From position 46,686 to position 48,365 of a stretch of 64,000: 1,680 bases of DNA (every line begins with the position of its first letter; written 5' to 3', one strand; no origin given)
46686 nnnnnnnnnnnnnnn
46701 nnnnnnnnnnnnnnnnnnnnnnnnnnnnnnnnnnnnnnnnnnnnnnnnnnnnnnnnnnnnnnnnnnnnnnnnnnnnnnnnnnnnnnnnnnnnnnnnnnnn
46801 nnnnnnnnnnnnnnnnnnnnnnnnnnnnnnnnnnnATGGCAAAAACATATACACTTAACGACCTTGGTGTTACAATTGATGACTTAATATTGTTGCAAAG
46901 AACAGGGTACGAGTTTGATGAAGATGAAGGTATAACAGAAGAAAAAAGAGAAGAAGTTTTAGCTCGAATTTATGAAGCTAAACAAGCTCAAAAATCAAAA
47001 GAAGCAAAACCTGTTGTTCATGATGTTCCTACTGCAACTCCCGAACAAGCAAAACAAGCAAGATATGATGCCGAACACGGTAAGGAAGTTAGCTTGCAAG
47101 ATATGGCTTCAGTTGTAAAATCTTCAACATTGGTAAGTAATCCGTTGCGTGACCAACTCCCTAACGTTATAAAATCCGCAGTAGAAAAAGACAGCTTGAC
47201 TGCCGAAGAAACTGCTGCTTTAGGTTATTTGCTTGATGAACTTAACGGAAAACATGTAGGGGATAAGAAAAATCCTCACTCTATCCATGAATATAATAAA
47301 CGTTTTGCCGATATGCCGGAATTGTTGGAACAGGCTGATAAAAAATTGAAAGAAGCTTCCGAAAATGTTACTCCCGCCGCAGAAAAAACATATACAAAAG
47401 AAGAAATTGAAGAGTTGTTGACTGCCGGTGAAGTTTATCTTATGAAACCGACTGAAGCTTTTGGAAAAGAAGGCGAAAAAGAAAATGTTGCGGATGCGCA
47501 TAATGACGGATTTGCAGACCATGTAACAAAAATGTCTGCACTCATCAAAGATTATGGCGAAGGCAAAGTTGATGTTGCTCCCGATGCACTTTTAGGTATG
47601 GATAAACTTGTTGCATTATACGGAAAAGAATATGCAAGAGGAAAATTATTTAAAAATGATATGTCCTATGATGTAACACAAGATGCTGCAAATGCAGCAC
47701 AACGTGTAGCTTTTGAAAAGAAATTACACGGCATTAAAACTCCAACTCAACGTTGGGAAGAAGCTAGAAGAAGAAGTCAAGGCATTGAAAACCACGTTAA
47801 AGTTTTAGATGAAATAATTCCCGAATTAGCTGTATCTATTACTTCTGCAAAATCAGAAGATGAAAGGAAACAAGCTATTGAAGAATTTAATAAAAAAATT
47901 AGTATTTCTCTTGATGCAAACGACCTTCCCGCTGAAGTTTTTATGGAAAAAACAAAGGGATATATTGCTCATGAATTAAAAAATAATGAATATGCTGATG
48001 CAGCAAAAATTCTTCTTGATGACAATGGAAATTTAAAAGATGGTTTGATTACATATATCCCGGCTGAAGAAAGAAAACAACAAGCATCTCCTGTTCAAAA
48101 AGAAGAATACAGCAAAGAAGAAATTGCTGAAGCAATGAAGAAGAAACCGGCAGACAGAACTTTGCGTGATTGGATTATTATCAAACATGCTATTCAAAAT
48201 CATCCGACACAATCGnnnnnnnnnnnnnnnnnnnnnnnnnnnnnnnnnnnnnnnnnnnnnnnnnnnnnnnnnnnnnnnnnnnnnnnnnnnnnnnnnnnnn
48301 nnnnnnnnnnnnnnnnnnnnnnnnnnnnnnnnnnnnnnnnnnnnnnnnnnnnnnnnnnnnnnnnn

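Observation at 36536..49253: Two divergent paralogues of an uncharacterised giant protein family bracket the fabI-gatCAB housekeeping block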

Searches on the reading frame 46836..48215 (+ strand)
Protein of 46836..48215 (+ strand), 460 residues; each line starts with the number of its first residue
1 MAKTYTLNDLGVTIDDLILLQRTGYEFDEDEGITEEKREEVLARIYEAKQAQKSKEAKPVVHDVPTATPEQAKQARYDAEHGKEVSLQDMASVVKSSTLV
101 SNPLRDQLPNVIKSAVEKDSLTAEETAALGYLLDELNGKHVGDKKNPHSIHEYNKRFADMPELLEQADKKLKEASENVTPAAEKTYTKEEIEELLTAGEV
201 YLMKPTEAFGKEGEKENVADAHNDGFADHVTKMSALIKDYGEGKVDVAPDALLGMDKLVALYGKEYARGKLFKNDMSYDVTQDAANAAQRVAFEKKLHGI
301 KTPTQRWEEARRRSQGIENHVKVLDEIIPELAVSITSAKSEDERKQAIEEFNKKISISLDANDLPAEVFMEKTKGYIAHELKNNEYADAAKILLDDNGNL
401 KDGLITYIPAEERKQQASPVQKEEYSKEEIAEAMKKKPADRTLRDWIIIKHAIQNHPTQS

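Call 11: find_related_loci(query=window:46836-48215:+, collection=genome_contigs, flank=10000)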
Query window:46836-48215:+ (460 aa) in genome_contigs; peptide patterns used: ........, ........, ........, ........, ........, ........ (x = any residue, [..] = any of these).
91 stretches matched a pattern; 2 encode a relative of the query (tblastn E <= 1e-3); 2 distinct loci.
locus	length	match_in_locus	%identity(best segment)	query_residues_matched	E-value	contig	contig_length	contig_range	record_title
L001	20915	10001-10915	86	1-305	2e-173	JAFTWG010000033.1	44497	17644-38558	MAG: Alphaproteobacteria bacterium isolate RGIG4207 Roe_deer_Colon-3__c478155, whole genome shotgun sequence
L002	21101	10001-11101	85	1-460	2e-169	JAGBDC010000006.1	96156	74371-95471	MAG: Alphaproteobacteria bacterium isolate RGIG9009 Water_deer_Rectum-3__c128978, whole genome shotgun sequence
